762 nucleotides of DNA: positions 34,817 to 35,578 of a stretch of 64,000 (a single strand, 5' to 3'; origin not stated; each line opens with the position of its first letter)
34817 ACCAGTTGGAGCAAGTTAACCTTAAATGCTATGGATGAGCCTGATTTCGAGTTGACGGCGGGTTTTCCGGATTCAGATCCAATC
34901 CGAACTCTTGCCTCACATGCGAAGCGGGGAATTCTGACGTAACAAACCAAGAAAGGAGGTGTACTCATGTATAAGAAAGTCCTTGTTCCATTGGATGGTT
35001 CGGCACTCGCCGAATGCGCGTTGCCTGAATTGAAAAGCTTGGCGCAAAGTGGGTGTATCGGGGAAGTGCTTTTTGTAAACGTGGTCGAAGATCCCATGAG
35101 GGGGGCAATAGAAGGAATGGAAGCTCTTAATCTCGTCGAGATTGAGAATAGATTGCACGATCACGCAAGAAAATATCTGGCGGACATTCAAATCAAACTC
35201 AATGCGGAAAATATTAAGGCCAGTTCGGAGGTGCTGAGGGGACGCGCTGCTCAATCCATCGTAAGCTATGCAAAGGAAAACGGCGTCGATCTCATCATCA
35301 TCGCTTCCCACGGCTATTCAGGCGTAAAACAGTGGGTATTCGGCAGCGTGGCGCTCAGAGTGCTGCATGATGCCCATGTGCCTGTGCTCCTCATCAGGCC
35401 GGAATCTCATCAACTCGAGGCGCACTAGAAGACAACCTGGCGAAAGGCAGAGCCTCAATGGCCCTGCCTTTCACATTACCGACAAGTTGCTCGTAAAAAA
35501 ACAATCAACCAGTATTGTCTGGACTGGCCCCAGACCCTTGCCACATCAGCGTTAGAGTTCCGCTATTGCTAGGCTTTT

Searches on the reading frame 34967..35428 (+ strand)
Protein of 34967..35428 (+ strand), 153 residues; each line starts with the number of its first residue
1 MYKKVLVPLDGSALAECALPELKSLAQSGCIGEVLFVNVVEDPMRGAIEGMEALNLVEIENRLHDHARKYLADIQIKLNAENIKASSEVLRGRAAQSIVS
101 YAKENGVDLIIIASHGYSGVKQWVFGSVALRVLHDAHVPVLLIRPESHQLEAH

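Call 11: search_protein_families(library=pfam, proteins=[window:34967-35428:+])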
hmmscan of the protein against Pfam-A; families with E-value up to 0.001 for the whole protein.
window:34967-35428:+ (153 aa): 1 family
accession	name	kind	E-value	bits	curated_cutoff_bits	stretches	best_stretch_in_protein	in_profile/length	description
PF00582.32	Usp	-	1.3e-25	91.1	24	1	1-144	1-141/141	Universal stress protein family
